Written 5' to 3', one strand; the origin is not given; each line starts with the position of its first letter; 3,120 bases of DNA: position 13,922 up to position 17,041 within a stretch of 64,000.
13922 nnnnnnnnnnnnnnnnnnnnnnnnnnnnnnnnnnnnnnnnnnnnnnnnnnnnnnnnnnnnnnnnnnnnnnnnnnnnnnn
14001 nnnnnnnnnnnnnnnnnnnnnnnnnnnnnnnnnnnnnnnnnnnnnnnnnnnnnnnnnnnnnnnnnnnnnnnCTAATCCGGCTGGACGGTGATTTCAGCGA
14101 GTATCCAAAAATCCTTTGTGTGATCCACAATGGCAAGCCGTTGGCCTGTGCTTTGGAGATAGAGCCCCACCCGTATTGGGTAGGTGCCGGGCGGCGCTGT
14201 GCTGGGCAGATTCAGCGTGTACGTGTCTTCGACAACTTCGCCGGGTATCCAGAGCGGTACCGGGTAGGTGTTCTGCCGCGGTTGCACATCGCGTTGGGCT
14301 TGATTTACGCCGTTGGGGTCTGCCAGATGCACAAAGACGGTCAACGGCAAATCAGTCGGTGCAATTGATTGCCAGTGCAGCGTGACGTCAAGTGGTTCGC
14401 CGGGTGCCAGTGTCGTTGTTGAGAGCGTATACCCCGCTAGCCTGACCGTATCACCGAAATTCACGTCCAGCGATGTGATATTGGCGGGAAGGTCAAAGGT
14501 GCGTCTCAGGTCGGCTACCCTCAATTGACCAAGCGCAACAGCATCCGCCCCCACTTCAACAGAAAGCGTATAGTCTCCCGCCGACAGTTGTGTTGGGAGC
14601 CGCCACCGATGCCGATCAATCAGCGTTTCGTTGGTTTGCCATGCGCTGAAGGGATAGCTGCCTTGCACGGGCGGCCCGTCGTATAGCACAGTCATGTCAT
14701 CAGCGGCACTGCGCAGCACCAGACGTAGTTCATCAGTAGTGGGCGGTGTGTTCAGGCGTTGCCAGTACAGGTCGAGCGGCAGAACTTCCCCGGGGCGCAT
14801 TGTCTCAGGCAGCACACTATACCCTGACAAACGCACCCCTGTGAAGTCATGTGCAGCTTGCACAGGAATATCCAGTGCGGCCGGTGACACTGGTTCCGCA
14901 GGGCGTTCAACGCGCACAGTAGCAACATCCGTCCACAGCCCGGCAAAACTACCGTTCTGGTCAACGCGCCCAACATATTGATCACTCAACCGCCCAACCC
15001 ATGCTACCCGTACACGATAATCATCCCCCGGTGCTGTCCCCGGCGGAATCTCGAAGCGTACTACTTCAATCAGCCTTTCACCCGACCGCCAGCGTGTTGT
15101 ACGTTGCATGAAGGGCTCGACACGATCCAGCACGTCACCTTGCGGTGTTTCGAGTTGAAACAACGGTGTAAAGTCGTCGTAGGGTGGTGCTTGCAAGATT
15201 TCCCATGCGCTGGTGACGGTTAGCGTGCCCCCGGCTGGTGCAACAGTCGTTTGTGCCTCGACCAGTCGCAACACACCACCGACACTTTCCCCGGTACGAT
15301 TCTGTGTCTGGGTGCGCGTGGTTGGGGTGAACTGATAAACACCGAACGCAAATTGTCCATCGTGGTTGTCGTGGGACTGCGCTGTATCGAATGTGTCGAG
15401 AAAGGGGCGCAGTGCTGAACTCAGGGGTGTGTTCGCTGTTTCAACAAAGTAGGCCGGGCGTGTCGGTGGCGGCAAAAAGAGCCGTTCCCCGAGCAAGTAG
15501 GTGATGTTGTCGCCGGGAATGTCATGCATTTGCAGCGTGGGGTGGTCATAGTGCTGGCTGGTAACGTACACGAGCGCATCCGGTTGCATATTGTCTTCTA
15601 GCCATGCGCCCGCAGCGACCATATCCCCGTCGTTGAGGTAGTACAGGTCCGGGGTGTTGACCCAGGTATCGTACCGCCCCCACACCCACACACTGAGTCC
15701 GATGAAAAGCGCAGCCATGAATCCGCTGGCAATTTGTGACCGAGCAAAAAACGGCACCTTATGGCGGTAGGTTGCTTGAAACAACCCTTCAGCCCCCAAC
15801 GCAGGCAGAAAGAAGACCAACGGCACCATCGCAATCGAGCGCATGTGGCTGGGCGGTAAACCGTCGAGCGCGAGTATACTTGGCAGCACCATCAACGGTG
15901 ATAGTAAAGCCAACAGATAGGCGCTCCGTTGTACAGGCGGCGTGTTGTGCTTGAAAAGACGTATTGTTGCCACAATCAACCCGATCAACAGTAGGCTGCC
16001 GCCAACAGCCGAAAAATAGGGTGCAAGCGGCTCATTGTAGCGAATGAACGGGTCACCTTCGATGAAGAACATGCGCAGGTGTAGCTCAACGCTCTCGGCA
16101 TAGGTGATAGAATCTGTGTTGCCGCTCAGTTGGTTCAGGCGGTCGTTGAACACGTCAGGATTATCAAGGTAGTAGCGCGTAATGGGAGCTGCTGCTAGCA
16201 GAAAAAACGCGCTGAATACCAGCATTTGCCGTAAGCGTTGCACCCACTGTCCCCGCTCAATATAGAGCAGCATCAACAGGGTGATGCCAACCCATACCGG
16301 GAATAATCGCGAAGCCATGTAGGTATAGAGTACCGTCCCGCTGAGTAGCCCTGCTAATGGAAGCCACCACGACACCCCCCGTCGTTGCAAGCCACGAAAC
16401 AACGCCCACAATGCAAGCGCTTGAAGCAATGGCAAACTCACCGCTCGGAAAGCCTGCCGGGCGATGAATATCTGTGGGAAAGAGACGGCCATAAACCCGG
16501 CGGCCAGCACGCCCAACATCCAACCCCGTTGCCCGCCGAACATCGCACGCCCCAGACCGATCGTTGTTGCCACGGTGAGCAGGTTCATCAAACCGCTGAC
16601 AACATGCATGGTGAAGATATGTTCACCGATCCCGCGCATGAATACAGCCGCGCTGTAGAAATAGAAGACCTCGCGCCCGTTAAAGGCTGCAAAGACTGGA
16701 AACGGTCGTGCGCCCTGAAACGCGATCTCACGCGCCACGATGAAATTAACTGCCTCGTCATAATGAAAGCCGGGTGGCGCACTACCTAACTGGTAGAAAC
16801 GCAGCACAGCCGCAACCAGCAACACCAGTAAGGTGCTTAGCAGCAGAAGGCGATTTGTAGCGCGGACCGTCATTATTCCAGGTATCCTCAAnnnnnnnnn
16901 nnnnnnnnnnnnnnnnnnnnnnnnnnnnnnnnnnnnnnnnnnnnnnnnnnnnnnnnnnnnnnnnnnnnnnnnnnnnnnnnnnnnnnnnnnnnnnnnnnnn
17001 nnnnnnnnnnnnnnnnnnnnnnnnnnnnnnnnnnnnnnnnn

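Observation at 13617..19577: Five-gene 'SHOCT-hairpin' operon: DUF2089 regulator, DUF4097 protein, GNAT, GT39 and a small SHOCT protein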

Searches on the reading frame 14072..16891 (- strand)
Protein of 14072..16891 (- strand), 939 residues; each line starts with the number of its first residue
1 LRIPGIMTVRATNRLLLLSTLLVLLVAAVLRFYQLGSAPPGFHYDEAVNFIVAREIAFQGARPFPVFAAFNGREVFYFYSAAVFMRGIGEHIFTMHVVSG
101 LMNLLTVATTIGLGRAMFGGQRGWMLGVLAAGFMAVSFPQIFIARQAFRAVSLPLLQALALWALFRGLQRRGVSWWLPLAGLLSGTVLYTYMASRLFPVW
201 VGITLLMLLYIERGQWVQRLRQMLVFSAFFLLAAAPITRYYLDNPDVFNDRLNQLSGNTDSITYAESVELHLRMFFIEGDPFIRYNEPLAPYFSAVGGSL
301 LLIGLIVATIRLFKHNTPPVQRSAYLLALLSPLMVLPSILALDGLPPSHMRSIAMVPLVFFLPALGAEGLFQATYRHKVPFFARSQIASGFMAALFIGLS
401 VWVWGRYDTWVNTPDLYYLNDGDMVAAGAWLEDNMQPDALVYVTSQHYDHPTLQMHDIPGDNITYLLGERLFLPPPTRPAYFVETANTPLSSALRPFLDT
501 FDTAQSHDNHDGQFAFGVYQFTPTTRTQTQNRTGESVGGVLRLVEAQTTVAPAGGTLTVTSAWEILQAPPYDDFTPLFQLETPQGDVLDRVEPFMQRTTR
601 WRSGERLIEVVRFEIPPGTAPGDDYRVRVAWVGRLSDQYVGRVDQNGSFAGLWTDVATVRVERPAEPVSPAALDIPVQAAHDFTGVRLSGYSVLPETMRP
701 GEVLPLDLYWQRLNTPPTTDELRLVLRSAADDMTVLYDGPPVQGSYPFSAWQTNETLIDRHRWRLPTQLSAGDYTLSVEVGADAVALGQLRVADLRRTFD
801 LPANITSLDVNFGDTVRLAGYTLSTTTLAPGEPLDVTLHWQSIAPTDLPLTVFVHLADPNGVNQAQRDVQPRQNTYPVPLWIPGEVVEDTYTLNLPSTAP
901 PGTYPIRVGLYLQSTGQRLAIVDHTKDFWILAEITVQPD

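Call 3: search_protein_families(library=pfam, proteins=[window:14072-16891:-], max_evalue=0.01)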
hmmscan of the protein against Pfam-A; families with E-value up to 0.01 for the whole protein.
window:14072-16891:- (939 aa): 2 families
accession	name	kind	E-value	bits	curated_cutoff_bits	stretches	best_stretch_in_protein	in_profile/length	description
PF13231.12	PMT_2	-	0.005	17.5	26.1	1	77-236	6-156/160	Dolichyl-phosphate-mannose-protein mannosyltransferase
PF20009.4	GEVED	-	0.0093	17.2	24.4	0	888-913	31-52/78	GEVED domain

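Call 4: search_protein_families(library=ncbifam, proteins=[window:14072-16891:-], max_evalue=0.01)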
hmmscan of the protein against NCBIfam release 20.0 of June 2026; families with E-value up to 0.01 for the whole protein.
window:14072-16891:- (939 aa): 0 families

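Call 26: search_solved_structures(query=window:14072-16891:-, max_evalue=1)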
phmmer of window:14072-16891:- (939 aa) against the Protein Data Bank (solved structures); distinct sequences matched with E-value up to 1: 0.

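Call 29: search_solved_structures(query=A2, max_evalue=1, show_alignments=2)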
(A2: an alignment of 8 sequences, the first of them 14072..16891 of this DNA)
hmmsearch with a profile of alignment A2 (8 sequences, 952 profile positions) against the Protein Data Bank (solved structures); distinct sequences matched with E-value up to 1: 0.

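Call 30: search_protein_families(library=pfam, alignment_id=A2, max_evalue=0.1)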
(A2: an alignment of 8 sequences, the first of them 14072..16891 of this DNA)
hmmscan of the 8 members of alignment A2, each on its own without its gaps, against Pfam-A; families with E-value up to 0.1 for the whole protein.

A. member 1, window:14072-16891:- (939 aa): 4 families
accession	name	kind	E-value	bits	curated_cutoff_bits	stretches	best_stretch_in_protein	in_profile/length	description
PF13231.12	PMT_2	-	0.005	17.5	26.1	1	77-236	6-156/160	Dolichyl-phosphate-mannose-protein mannosyltransferase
PF20009.4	GEVED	-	0.0093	17.2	24.4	0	888-913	31-52/78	GEVED domain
PF10633.15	NPCBM_assoc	-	0.015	15.9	24.4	0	883-909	48-74/78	NPCBM-associated, NEW3 domain of alpha-galactosidase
PF01835.25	MG2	-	0.099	13.5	32.8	0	750-785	52-87/96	MG2 domain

B. families by the number of members that match (of 8 scanned): 11 families
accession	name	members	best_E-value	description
PF13231.12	PMT_2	8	1.9e-05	Dolichyl-phosphate-mannose-protein mannosyltransferase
PF10633.15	NPCBM_assoc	5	0.00023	NPCBM-associated, NEW3 domain of alpha-galactosidase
PF20009.4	GEVED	4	0.0004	GEVED domain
PF14264.12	Glucos_trans_II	3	0.00015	Glucosyl transferase GtrII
PF01835.25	MG2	3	0.00042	MG2 domain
PF21226.3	MalQ_N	2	3.4e-05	MalQ N-terminal beta sandwich domain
PF21415.2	SMK1_alpha_su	2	0.015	SMK1 alpha subunit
PF14524.12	Wzt_C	1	0.001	Wzt C-terminal domain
PF19554.4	DUF6077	1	0.0012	Family of unknown function (DUF6077)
PF02221.20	E1_DerP2_DerF2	1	0.024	ML domain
PF16116.10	DUF4832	1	0.04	Domain of unknown function (DUF4832)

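Call 38: find_homologous_proteins(query=window:14072-16873:-)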
Query window:14072-16873:- (933 aa): 172 proteins with E <= 0.001 among 8000 candidates; the best 120 are listed.
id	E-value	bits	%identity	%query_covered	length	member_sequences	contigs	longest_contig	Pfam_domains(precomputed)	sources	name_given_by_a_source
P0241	0.0e+0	2130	100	100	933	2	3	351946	-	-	-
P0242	0.0e+0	1433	69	100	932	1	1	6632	-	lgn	-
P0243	0.0e+0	1333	63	98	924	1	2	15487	PF13231.13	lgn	-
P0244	0.0e+0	1093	54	99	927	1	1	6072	-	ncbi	-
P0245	0.0e+0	1087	54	99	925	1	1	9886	-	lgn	-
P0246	0.0e+0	1087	53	99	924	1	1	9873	PF13231.13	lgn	-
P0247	0.0e+0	1080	55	98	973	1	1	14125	PF16116.11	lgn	-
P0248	0.0e+0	1066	54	98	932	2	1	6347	PF21226.5,PF16116.11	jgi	jgi:hypothetical protein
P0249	0.0e+0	1061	54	98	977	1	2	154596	PF16116.11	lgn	-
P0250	0.0e+0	1057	54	97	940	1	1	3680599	-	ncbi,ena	-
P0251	0.0e+0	1053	54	98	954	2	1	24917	-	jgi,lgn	jgi:4-amino-4-deoxy-L-arabinose transferase-like glycosyltransferase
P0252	0.0e+0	1034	53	97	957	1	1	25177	-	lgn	-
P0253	0.0e+0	1024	54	97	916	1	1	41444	-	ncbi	-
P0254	3.3e-297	1007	53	97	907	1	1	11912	-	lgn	-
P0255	1.0e-292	992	50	99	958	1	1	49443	-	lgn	-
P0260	4.4e-277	940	49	99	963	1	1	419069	PF13231.13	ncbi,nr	ncbi:MAG: glycosyltransferase family 39 protein [Chloroflexi bacterium]|nr:glycosyltransferase famil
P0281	2.0e-187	644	38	99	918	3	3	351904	-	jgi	jgi:4-amino-4-deoxy-L-arabinose transferase-like glycosyltransferase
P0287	9.6e-187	641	40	98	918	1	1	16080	PF13231.13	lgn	-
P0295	1.5e-184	634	41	96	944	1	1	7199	PF02366.25,PF13231.13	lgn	-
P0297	7.3e-184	632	38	98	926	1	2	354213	PF13231.13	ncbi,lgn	ncbi:MAG: glycosyltransferase family 39 protein [Aggregatilineales bacterium]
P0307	3.6e-182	626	40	97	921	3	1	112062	PF13231.13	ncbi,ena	-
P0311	1.1e-180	621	39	98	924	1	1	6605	PF13231.13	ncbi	-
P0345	1.3e-173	598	38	97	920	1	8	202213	-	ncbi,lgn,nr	ncbi:MAG: hypothetical protein L6Q98_04795 [Anaerolineae bacterium]|nr:hypothetical protein [Anaerol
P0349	3.7e-172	593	38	95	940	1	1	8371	PF13231.13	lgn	-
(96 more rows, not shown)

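Call 39: find_encoding_contigs(protein=P0297, flank=7000, max_places=1)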
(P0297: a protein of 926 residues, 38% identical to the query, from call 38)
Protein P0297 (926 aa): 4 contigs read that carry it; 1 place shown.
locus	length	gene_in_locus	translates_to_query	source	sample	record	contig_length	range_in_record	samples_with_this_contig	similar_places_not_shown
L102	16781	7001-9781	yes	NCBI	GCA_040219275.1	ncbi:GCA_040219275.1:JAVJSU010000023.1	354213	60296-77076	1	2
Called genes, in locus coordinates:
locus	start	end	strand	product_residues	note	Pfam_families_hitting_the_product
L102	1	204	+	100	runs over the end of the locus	PF00420:Oxidored_q2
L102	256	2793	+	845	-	PF00662:Proton_antipo_N, PF00361:Proton_antipo_M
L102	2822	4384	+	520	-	PF01059:Oxidored_q5_N (weak), PF00361:Proton_antipo_M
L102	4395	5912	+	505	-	PF00361:Proton_antipo_M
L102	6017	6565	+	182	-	-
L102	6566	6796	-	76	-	-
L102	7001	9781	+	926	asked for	PF13231:PMT_2 (faint)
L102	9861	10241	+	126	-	PF00498:FHA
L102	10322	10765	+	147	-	PF22381:Staph_reg_Sar_Rot (weak), PF12802:MarR_2, PF01047:MarR, PF13463:HTH_27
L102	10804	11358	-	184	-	PF01661:Macro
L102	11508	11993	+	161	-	PF04073:tRNA_edit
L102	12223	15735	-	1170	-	PF17757:UvrB_inter, PF02559:CarD_TRCF_RID, PF00270:DEAD, PF04851:ResIII, PF00271:Helicase_C, PF22590:Cas3-like_C_2 (weak), PF03461:TRCF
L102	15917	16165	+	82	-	-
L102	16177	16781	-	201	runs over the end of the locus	PF00149:Metallophos, PF12850:Metallophos_2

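Call 40: find_encoding_contigs(protein=P0281, flank=7000, max_places=1)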
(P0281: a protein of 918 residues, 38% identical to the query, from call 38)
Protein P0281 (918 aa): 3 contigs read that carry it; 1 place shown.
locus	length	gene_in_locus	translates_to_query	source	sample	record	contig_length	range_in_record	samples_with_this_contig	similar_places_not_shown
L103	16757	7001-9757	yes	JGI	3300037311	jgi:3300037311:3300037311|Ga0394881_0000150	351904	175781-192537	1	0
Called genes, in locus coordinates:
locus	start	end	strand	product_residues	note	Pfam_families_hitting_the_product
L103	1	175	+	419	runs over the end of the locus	PF00499:Oxidored_q3, PF14344:DUF4397, PF00499:Oxidored_q3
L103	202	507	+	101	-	PF00420:Oxidored_q2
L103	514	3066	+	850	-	PF00662:Proton_antipo_N, PF00361:Proton_antipo_M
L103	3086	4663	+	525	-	PF00361:Proton_antipo_M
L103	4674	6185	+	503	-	PF00361:Proton_antipo_M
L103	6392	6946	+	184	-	-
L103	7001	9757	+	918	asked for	-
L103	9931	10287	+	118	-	PF00498:FHA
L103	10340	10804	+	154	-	PF01047:MarR, PF12802:MarR_2, PF13463:HTH_27 (weak)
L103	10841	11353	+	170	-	PF04073:tRNA_edit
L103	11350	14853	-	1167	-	PF17757:UvrB_inter, PF02559:CarD_TRCF_RID, PF00270:DEAD, PF04851:ResIII, PF00271:Helicase_C, PF22590:Cas3-like_C_2 (weak), PF03461:TRCF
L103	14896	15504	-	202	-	PF01195:Pept_tRNA_hydro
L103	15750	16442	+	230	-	PF02397:Bac_transf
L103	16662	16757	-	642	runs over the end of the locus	PF00664:ABC_membrane, PF00005:ABC_tran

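Call 41: find_encoding_contigs(protein=P0345, flank=7000, max_places=1)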
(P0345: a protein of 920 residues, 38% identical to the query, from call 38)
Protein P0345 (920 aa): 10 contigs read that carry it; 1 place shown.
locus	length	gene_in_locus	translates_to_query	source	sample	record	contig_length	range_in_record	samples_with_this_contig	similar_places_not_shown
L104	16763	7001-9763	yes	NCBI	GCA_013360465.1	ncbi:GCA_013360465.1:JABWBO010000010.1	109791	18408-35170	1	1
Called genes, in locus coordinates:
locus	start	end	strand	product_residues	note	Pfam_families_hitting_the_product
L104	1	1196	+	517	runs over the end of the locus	PF00361:Proton_antipo_M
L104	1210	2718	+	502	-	PF00361:Proton_antipo_M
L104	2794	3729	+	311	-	PF00892:EamA, PF03151:TPT (faint), PF00892:EamA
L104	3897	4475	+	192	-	-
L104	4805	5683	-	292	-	PF02629:CoA_binding, PF00549:Ligase_CoA, PF13607:Succ_CoA_lig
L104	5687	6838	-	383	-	PF02786:CPSase_L_D2, PF08442:ATP-grasp_2, PF13549:ATP-grasp_5, PF24948:Citrate_synth_N, PF00549:Ligase_CoA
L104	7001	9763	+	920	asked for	-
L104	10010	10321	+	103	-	PF00498:FHA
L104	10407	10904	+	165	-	PF22381:Staph_reg_Sar_Rot (weak), PF01047:MarR, PF12802:MarR_2, PF13463:HTH_27 (weak), PF25212:HVO_A0114 (faint)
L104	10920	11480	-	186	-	PF01661:Macro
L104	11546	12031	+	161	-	PF04073:tRNA_edit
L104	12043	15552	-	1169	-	PF17757:UvrB_inter, PF02559:CarD_TRCF_RID, PF00270:DEAD, PF04851:ResIII, PF22590:Cas3-like_C_2 (faint), PF00271:Helicase_C, PF03461:TRCF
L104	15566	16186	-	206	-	PF01195:Pept_tRNA_hydro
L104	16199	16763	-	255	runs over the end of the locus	-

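Call 53: search_protein_families(library=padloc, proteins=[window:14072-16873:-], max_evalue=0.01)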
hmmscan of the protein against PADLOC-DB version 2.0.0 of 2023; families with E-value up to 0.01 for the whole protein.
window:14072-16873:- (933 aa): 0 families

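Call 59: predict_structure(alignment_id=A3)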
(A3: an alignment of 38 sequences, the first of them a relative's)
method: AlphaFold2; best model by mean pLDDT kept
length: 933 residues; sequences in the alignment: 38
mean_pLDDT: 87.3   pTM: 0.73
mean pLDDT of the five models: 87.3, 86.1, 86.1, 85.5, 84.2
residues with pLDDT >= 90: 524; 70-90: 324; 50-70: 83; < 50: 2
segments of 3 or more residues with pLDDT < 50: none
pLDDT, mean of each block of 10 residues (from residue 1): 74 85 73 65 89 88 67 93 87 88 95 92 88 55 76 96 95 96 78 93 95 97 96 88 74 82 86 70 77 93 96 96 87 72 57 92 85 70 77 82 72 73 92 92 85 90 92 93 90 88 85 88 67 92 95 96 94 93 94 94 96 95 90 80 81 95 91 94 96 91 94 93 93 92 94 92 93 95 92 92 92 96 95 93 89 87 86 91 94 94 80 84 94 80
secondary structure, 60 per line:
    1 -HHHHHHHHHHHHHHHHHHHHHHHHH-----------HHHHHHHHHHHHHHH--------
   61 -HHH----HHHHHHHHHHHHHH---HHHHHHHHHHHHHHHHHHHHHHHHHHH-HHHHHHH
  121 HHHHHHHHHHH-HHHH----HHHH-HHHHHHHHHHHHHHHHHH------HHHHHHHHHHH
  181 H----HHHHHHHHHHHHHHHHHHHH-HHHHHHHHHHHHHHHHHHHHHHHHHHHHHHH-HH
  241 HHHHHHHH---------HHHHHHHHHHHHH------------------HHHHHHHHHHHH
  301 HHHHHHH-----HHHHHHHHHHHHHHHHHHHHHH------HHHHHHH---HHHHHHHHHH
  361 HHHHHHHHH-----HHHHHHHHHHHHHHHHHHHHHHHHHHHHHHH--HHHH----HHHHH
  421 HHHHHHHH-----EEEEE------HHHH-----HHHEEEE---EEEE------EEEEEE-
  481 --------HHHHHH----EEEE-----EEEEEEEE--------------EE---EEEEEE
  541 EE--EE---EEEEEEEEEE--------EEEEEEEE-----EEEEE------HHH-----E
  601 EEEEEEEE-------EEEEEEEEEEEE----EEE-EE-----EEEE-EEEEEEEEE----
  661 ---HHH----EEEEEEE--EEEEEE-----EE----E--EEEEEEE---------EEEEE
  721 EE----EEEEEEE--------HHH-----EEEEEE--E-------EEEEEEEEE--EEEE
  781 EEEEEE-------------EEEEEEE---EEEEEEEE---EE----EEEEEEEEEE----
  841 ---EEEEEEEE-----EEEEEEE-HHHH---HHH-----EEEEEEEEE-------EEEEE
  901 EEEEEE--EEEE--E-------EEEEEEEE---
elements in order (helices of 4 or more, strands of 3 or more residues): H2-26 H38-52 H69-82 H86-112 H114-131 H133-136 H141-144 H146-163 H170-181 H186-205 H207-237 H239-248 H258-270 H289-307 H313-334 H341-347 H351-369 H375-405 H408-411 H416-428 E434-438 H445-448 E457-460 E464-467 E474-479 H489-494 E499-502 E508-515 E535-542 E550-559 E568-575 E581-585 E600-608 E616-627 E632-634 E643-646 E648-656 E671-677 E680-685 E700-706 E716-722 E727-733 E750-755 E766-774 E777-786 E800-806 E810-817 E827-836 E844-851 E857-863 H865-868 E880-888 E896-906 E909-912 E923-930

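Call 62: fold_search(model_id=the predicted structure, library=pdb)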
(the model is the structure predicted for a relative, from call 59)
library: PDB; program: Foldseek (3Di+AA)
matches with E <= 10: 1940; with E <= 0.001: 218
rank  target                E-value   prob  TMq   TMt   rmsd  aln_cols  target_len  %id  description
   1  6za2_B                3.8e-07  1.00  0.14  0.12  18.9       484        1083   13  Crystal structure of dimeric latent PorU from Porphyromonas gingivalis (released 2021-09-29)
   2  3waj                  4.6e-07  1.00  0.32  0.37  16.5       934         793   10  Crystal structure of the Archaeoglobus fulgidus oligosaccharyltransferase (O29867_ARCFU) complex with Zn and sulfate (released 2013-10-30)
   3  6za2_A                5.8e-07  1.00  0.13  0.12  18.2       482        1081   12  Crystal structure of dimeric latent PorU from Porphyromonas gingivalis (released 2021-09-29)
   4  9kuv_A                9.5e-07  1.00  0.15  0.22  21.7       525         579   10  Mechanistic insights into the versatile stoichiometry and biased signaling of the apelin receptor-arrestin complex (released 2025-09-17)
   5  8beg_A                9.9e-07  1.00  0.10  0.13  32.1       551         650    9  Structure of Ig-like domains from PrgB (released 2022-11-30)
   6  8beg_B                1.5e-06  1.00  0.10  0.14  35.6       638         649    8  Structure of Ig-like domains from PrgB (released 2022-11-30)
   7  5f15                  1.7e-06  1.00  0.32  0.50  12.1       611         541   14  Crystal Structure of ArnT from Cupriavidus metallidurans bound to Undecaprenyl phosphate (released 2016-02-17)
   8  5w0p_B                1.9e-06  0.95  0.10  0.11  30.4       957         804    9  Crystal structure of rhodopsin bound to visual arrestin determined by X-ray free electron laser (released 2017-08-09)
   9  8cml_E                1.9e-06  1.00  0.10  0.14  18.5       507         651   11  Cryo-EM structure of complement C5 in complex with nanobodies UNbC5-1 and UNbC5-2 (released 2023-09-27)
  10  3t4a_A                1.9e-06  1.00  0.09  0.12  24.4       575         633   11  Structure of a truncated form of Staphylococcal Complement Inhibitor B bound to human C3c at 3.4 Angstrom resolution (released 2011-11-23)
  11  9qk2_F                2.0e-06  1.00  0.09  0.12  26.3       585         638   10  Structure of the Complement classical and lectin pathway C3 convertase in complex with substrate C3 (released 2025-12-24)
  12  7zgj_A                2.1e-06  1.00  0.09  0.12  23.2       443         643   10  Trypanosoma brucei gambiense ISG65 in complex with human complement component C3 (released 2023-04-05)
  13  3pvm_A                2.1e-06  1.00  0.10  0.07  17.0       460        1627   11  Structure of Complement C5 in Complex with CVF (released 2011-01-19)
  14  8uh2_A                2.2e-06  1.00  0.08  0.12  21.8       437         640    9  Complex of C3b with the inhibitor albicin (released 2024-05-08)
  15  6rur_A                2.2e-06  1.00  0.09  0.13  18.0       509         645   11  Structure of the SCIN stabilized C3bBb convertase bound to properdin (released 2019-08-21)
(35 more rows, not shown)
